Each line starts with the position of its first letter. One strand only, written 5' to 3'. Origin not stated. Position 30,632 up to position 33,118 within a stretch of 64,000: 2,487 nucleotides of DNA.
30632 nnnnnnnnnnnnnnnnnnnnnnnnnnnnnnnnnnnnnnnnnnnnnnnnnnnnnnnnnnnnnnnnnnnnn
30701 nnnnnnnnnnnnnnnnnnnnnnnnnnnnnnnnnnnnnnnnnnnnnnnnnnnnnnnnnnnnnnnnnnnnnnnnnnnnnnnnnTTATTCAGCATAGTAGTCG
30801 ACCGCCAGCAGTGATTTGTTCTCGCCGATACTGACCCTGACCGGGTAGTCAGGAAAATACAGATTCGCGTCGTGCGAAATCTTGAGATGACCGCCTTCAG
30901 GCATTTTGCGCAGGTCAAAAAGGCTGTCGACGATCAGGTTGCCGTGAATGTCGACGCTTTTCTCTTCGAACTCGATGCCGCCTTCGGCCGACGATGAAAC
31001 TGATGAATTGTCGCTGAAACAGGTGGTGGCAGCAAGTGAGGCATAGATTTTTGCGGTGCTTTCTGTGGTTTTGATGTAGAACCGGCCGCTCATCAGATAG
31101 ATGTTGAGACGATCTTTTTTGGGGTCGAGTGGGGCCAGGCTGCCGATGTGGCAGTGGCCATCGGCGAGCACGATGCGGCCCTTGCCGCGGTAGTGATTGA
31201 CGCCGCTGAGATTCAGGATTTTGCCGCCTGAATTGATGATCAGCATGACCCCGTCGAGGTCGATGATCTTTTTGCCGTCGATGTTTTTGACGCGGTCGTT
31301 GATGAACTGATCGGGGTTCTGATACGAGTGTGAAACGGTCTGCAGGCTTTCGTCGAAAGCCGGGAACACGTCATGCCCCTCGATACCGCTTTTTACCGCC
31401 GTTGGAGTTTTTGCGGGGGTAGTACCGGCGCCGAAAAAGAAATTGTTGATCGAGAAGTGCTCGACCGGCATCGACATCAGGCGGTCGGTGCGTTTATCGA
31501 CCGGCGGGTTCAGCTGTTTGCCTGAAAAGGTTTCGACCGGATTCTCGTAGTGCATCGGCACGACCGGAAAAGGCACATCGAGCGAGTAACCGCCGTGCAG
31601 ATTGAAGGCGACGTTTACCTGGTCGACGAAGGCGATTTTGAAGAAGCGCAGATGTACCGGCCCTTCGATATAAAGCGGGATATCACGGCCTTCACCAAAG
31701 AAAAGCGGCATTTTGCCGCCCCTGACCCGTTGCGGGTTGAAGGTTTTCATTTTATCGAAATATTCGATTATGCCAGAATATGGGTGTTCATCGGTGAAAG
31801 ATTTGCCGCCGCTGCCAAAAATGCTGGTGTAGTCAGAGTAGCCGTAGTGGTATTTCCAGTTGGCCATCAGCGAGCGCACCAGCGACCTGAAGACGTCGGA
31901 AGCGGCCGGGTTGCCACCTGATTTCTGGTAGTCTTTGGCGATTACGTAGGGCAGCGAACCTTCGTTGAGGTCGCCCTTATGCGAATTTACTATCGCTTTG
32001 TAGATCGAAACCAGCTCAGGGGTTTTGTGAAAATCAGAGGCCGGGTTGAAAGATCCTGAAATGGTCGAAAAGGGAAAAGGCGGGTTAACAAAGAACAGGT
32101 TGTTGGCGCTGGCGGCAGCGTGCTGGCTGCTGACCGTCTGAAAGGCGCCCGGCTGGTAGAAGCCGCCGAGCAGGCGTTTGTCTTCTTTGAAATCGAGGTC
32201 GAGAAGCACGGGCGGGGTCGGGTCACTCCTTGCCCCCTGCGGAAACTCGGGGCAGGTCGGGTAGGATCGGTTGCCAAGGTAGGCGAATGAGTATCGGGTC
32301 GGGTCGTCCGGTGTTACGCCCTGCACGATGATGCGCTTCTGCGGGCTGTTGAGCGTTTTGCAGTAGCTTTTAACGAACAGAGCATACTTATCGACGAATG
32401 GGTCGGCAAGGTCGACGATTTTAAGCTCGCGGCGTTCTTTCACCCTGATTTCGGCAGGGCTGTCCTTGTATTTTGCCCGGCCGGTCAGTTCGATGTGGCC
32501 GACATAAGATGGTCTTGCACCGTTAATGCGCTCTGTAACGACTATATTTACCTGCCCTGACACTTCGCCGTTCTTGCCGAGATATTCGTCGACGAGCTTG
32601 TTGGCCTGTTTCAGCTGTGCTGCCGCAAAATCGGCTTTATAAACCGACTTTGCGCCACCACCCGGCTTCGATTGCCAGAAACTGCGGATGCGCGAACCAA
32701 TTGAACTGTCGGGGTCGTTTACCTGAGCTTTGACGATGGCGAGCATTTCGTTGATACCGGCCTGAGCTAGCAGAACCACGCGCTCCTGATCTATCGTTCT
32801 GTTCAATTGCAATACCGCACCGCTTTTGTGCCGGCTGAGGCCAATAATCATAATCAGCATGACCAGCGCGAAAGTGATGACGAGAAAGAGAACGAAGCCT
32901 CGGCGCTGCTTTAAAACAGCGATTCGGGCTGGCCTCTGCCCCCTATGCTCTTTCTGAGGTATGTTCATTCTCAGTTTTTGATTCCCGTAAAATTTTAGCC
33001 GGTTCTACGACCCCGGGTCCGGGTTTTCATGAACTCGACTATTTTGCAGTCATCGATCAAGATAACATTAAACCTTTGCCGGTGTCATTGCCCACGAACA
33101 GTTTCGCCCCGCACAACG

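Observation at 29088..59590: Dispersed, paralogous family of minor-pilin cassettes (8 prepilin-like genes in 4 loci) without any motor genes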

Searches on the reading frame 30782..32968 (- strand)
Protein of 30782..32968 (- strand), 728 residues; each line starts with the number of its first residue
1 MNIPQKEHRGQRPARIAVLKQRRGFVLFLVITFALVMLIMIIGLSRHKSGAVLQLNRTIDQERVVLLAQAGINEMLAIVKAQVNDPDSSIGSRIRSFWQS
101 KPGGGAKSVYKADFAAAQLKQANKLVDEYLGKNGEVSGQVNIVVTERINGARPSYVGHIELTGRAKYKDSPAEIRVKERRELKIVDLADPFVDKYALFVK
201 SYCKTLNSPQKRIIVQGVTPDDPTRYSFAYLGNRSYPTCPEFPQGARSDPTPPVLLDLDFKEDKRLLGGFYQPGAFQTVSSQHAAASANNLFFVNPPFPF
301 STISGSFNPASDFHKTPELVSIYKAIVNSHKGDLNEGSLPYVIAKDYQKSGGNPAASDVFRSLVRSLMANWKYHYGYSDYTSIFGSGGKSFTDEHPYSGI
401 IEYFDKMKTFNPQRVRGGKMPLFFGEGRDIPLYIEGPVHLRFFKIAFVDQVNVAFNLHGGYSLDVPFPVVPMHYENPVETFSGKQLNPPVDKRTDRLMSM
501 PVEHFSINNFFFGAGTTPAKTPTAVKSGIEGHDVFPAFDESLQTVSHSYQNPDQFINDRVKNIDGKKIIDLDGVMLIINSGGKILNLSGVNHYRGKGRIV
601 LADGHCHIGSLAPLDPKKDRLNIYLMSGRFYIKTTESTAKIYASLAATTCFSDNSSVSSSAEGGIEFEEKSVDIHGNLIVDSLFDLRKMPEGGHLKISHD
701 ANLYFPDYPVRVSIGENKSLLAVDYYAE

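Call 5: search_protein_families(library=pfam, proteins=[window:30782-32968:-], max_evalue=1)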
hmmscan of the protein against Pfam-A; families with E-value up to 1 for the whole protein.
window:30782-32968:- (728 aa): 0 families

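Call 6: search_protein_families(library=ncbifam, proteins=[window:30782-32968:-], max_evalue=1)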
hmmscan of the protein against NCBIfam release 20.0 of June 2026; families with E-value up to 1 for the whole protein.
window:30782-32968:- (728 aa): 0 families

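Call 9: find_encoding_contigs(protein=window:30782-32968:-, flank=10000, max_places=6)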
Protein window:30782-32968:- (728 aa): no gene with exactly this product is on record in the collection.

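Call 11: find_homologous_proteins(query=window:30782-32968:-, max_evalue=0.001)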
Query window:30782-32968:- (728 aa): 65 proteins with E <= 0.001 among 8000 candidates.
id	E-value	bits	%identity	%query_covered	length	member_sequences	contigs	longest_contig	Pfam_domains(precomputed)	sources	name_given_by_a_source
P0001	0.0e+0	1596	95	100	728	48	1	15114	-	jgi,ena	-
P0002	0.0e+0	1298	78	98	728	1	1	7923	-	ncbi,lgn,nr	ncbi:MAG: hypothetical protein PHD82_07475 [Candidatus Riflebacteria bacterium]|nr:hypothetical prot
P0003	0.0e+0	1286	77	98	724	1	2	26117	-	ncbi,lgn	-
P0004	0.0e+0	1273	77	97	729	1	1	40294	-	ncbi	-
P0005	0.0e+0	1251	74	99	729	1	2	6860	-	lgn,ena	-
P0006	0.0e+0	1244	75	98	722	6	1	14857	-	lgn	-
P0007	0.0e+0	1231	71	100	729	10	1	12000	-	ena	-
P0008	0.0e+0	1183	72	97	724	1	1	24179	-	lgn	-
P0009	0.0e+0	1147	71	97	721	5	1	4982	-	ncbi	-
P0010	0.0e+0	1104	67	97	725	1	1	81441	-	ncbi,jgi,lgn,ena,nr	ncbi:MAG: hypothetical protein KKB51_06635 [Candidatus Riflebacteria bacterium]|nr:hypothetical prot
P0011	0.0e+0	1098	65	97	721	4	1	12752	-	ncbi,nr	ncbi:MAG: hypothetical protein PHV05_00540 [Candidatus Riflebacteria bacterium]|nr:hypothetical prot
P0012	0.0e+0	1095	67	97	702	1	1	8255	-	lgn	-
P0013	0.0e+0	1074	65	98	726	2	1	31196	-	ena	-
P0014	0.0e+0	1042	65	95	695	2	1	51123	-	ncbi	-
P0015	0.0e+0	1025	61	97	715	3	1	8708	-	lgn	-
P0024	5.8e-291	985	62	95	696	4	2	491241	-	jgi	jgi:hypothetical protein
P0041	2.3e-218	745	48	97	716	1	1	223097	-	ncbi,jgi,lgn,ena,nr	ncbi:MAG: hypothetical protein KKB51_05180 [Candidatus Riflebacteria bacterium]|nr:hypothetical prot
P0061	7.2e-114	400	34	98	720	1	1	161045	-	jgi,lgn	jgi:hypothetical protein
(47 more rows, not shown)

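Call 22: find_encoding_contigs(protein=P0024, flank=10000, max_places=2)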
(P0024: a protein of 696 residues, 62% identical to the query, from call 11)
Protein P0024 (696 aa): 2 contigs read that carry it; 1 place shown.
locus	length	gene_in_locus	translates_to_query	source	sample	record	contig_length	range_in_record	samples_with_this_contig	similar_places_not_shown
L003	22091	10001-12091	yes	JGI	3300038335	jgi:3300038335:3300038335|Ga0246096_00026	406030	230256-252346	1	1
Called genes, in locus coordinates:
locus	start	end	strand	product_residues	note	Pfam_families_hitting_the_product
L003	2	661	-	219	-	PF10646:Germane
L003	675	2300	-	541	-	PF07833:Cu_amine_oxidN1, PF01520:Amidase_3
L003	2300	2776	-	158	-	PF01668:SmpB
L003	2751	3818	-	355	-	PF00515:TPR_1 (faint), PF07719:TPR_2 (faint), PF13428:TPR_14 (faint), PF13432:TPR_16 (weak), PF13181:TPR_8 (faint), PF13414:TPR_11 (weak), PF14559:TPR_19 (faint), PF13431:TPR_17 (faint)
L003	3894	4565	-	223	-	PF01551:Peptidase_M23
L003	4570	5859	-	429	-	PF07498:Rho_N, PF07497:Rho_RNA_bind, PF08206:OB_RNB (weak), PF00006:ATP-synt_ab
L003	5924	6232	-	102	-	PF10135:Rod-binding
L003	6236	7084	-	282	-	PF25062:ARM_TT21_N (weak), PF13414:TPR_11 (weak), PF13424:TPR_12 (weak), PF00515:TPR_1 (weak), PF07719:TPR_2 (weak), PF00515:TPR_1, PF13432:TPR_16, PF14559:TPR_19, +29 more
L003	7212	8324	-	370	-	PF02119:FlgI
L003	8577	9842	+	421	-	-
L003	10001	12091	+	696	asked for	-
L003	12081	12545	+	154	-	-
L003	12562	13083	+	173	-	-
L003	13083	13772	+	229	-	PF07963:N_methyl (weak)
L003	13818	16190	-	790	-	PF13374:TPR_10 (faint), PF13472:Lipase_GDSL_2 (faint), PF13424:TPR_12 (faint), PF13428:TPR_14 (faint), PF07719:TPR_2 (faint), PF13181:TPR_8 (faint), PF14559:TPR_19 (weak), PF13432:TPR_16, +4 more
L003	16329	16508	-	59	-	PF19451:DUF5989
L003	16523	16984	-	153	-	PF19588:SxtJ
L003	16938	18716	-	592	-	PF02543:Carbam_trans_N, PF16861:Carbam_trans_C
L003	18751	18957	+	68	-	-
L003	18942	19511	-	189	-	PF02107:FlgH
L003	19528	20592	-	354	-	PF13144:ChapFlgA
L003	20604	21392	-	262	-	PF00460:Flg_bb_rod (weak), PF22692:LlgE_F_G_D1, PF06429:Flg_bbr_C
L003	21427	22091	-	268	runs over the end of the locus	PF00460:Flg_bb_rod (weak), PF22692:LlgE_F_G_D1 (faint), PF06429:Flg_bbr_C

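Call 23: find_encoding_contigs(protein=P0061, flank=10000, max_places=2)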
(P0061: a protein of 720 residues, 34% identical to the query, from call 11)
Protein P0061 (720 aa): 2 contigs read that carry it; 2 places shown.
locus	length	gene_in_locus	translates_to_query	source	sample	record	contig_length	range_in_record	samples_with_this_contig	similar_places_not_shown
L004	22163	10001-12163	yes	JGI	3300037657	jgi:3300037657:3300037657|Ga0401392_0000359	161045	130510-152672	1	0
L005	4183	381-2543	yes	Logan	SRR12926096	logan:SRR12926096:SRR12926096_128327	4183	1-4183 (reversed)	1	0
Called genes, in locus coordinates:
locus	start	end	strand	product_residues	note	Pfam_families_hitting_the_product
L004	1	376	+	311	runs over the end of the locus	PF04773:FecR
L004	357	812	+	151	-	-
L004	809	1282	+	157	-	-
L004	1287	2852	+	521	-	-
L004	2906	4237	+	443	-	-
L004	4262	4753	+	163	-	PF04542:Sigma70_r2, PF08281:Sigma70_r4_2, PF04545:Sigma70_r4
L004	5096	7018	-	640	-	PF14559:TPR_19 (faint), PF25058:ARM_TT21 (faint), PF00515:TPR_1 (faint), PF07719:TPR_2 (faint), PF13174:TPR_6 (faint), PF13176:TPR_7 (faint), PF13181:TPR_8 (faint), PF12895:ANAPC3 (weak), +6 more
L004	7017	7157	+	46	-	-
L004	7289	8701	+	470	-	PF24575:TPR_Slam (faint), PF12895:ANAPC3 (faint), PF13432:TPR_16 (faint), PF13428:TPR_14 (faint), PF14559:TPR_19 (weak)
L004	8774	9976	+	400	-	-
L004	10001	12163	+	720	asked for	-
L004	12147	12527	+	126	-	-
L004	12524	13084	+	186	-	-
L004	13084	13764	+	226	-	-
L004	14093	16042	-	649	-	PF05226:CHASE2, PF07228:SpoIIE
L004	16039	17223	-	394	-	PF09861:Lar_N, PF21113:LarA_C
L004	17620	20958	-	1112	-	PF02743:dCache_1, PF00989:PAS, PF13188:PAS_8 (faint), PF08447:PAS_3 (faint), PF08448:PAS_4, PF13426:PAS_9, PF02518:HATPase_c, PF00072:Response_reg, +1 more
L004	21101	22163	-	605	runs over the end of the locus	PF11412:DsbD_N, PF02683:DsbD_TM, PF13386:DsbD_2, PF00085:Thioredoxin (weak), PF13098:Thioredoxin_2, PF13899:Thioredoxin_7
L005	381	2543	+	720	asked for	-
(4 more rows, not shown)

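Call 27: predict_structure(alignment_id=A1)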
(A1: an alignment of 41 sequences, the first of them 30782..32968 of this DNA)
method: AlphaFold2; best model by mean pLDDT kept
length: 728 residues; sequences in the alignment: 41
mean_pLDDT: 85.2   pTM: 0.79
mean pLDDT of the five models: 85.2, 84.9, 84.5, 83.6, 81.7
residues with pLDDT >= 90: 359; 70-90: 290; 50-70: 44; < 50: 35
segments of 3 or more residues with pLDDT < 50: 1-20, 515-527
pLDDT, mean of each block of 10 residues (from residue 1): 35 40 71 84 71 71 84 91 91 90 83 90 85 86 88 87 82 83 90 93 93 89 80 91 88 92 86 92 91 93 88 86 80 65 82 85 88 95 81 90 92 92 88 90 95 73 82 90 90 90 87 52 45 85 90 95 93 93 92 95 96 92 96 96 96 84 95 97 94 95 83 86 68
secondary structure, 60 per line:
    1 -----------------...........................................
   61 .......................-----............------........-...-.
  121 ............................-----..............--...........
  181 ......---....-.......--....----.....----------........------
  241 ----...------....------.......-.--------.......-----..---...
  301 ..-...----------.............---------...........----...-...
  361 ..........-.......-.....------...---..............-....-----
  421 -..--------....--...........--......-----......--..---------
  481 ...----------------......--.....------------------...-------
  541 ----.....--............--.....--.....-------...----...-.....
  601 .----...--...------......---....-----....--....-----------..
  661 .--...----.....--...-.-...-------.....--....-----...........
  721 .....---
elements in order (helices of 4 or more, strands of 3 or more residues): H18-83 H89-100 E107-114 H120-133 E134-148 E154-167 E170-186 H190-193 E195-201 H204-207 E212-216 E227-234 E254-257 H264-270 H281-287 H317-329 H339-349 H358-370 E372-378 H380-384 H397-410 H412-415 E432-435 E438-448 E451-456 E462-467 E500-505 H508-512 E545-549 H552-559 E560-563 E566-570 E573-577 E585-587 E592-594 E596-601 E606-608 E611-613 E620-625 E629-632 E638-641 E644-647 E664-666 E671-675 E678-680 E694-698 H701-704 E710-725

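Call 29: find_encoding_contigs(protein=P0041, flank=10000, max_places=2)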
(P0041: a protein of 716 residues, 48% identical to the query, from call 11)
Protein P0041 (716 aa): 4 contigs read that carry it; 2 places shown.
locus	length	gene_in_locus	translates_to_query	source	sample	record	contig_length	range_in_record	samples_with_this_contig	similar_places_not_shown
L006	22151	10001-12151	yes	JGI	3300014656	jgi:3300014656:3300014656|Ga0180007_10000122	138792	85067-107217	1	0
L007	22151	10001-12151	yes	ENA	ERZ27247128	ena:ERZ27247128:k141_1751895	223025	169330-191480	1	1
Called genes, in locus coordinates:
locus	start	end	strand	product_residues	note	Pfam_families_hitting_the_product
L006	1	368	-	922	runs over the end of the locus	PF17152:CHASE8, PF00672:HAMP (faint), PF00512:HisKA, PF02518:HATPase_c, PF00072:Response_reg, PF01627:Hpt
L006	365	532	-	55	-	-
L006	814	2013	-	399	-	PF12796:Ank_2, PF00023:Ank (faint)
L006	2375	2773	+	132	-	-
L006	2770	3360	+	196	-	-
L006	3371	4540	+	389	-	-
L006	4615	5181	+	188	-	PF04542:Sigma70_r2, PF08281:Sigma70_r4_2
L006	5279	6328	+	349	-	PF04773:FecR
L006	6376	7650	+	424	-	PF04773:FecR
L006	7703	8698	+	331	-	PF03372:Exo_endo_phos, PF23226:Exo_endo_phos_PGAP2IP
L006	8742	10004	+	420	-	-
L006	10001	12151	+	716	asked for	-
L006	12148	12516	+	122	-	-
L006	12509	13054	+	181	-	-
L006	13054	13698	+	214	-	-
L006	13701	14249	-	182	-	-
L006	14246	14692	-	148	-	PF07963:N_methyl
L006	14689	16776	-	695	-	-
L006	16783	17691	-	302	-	PF00691:OmpA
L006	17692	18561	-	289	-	PF00691:OmpA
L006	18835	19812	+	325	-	PF01471:PG_binding_1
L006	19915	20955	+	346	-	-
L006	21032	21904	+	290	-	PF01471:PG_binding_1, PF01841:Transglut_core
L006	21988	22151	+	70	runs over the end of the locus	-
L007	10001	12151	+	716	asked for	-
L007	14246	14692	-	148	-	PF07963:N_methyl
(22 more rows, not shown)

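Call 30: fold_search(model_id=the predicted structure, library=pdb)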
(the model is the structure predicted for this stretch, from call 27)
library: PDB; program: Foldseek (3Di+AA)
matches with E <= 10: 73; with E <= 0.001: 0
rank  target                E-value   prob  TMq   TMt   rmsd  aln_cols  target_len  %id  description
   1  5wd6_B                1.8e+00  0.08  0.08  0.22  10.0       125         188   10  bovine salivary protein form 30b (released 2018-07-11)
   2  5bka_E                2.2e+00  0.08  0.07  0.27  12.2       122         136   10  2.1 Angstrom structure of ActVI-ORFA from Streptomyces Coelicolor (released 2020-06-03)
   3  6jzf_B                2.7e+00  0.11  0.07  0.27  13.8       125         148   14  Structure of the intermembrane space region of PARC6 (released 2020-05-06)
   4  8rtd_Y                3.3e+00  0.04  0.05  0.15   8.3        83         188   14  Stalk-Arches-IMC structure from the fully-assembled R388 type IV secretion system determined by cryo-EM. (released 2024-06-19)
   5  5kku_D                3.6e+00  0.07  0.05  0.11  14.3       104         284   12  Crystal structure of an N-terminal dehydratase from difficidin assembly line (released 2016-12-21)
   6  5w0w_E                3.6e+00  0.04  0.04  0.13  18.3       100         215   11  Crystal structure of Protein Phosphatase 2A bound to TIPRL (released 2018-01-17)
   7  5yqj_A                3.6e+00  0.03  0.05  0.14  17.8       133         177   10  Crystal structure of the first StARkin domain of Lam4 (released 2018-01-31)
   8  5u9o_B                3.8e+00  0.08  0.06  0.22   9.6        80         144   11  Cocrystal structure of the intermembrane space region of the plastid division proteins PARC6 and PDV1 (released 2017-12-20)
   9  5kku_B                3.8e+00  0.06  0.05  0.11  15.2       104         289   13  Crystal structure of an N-terminal dehydratase from difficidin assembly line (released 2016-12-21)
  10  5kku_C                3.8e+00  0.06  0.05  0.10  15.5       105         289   13  Crystal structure of an N-terminal dehydratase from difficidin assembly line (released 2016-12-21)
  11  5u9o_G                4.0e+00  0.06  0.06  0.25  14.8       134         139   12  Cocrystal structure of the intermembrane space region of the plastid division proteins PARC6 and PDV1 (released 2017-12-20)
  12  4yz0_B                4.2e+00  0.04  0.11  0.30  10.7       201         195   11  C. bescii Family 3 pectate lyase double mutant K108A/E39Q in complex with trigalacturonic acid (released 2015-12-23)
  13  7o41_E                4.2e+00  0.02  0.05  0.14  34.1       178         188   13  Hexameric composite model of the Inner Membrane Complex (IMC) with the Arches from the fully-assembled R388 type IV se (released 2022-06-22)
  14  5u9o_A                4.5e+00  0.07  0.07  0.27  13.6       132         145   11  Cocrystal structure of the intermembrane space region of the plastid division proteins PARC6 and PDV1 (released 2017-12-20)
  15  6jzn_A                4.9e+00  0.05  0.07  0.27  14.8       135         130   12  Structure of the intermembrane space region of PARC6-PDV1 (released 2020-05-06)
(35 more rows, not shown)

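Call 59: search_protein_representatives(alignment_id=A1)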
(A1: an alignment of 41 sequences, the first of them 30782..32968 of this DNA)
Query: 41 sequences, 722 profile positions. Proteins with E-value up to 0.001 (for the whole library): 91; up to 1e-10: 61; up to 1e-30: 50. The best 91 are listed.
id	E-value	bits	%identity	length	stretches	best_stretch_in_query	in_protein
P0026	0.0e+00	1080.3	-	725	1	5-721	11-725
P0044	5.5e-291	983.5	-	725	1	7-719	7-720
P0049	8.2e-261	883.8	-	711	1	6-720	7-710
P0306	3.2e-255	865.3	-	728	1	6-721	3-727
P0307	3.2e-242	822.3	-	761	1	12-720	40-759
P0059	4.7e-241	818.5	-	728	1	11-718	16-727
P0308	2.1e-225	766.7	-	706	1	20-716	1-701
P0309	7.1e-202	688.9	-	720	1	9-719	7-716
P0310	9.3e-202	688.6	-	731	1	12-716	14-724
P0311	5.5e-200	682.7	-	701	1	24-715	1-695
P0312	2.6e-195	667.3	-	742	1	9-718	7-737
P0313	1.1e-194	665.1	-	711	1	11-720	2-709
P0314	3.6e-182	623.8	-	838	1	10-721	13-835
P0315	1.2e-180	618.7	-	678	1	10-721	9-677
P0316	2.4e-180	617.7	-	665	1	66-719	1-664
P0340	4.1e-112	392.2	-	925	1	11-720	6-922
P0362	3.9e-15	71.6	-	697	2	12-194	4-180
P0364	5.3e-09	51.4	-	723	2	537-709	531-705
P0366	1.0e-08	50.4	-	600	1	389-708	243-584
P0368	3.2e-07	45.5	-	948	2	10-225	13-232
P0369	4.6e-06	41.6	-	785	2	426-682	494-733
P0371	5.6e-06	41.3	-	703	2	420-677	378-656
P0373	1.1e-05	40.4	-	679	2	426-719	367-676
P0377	1.8e-05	39.7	-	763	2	11-214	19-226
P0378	2.1e-05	39.5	-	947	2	535-641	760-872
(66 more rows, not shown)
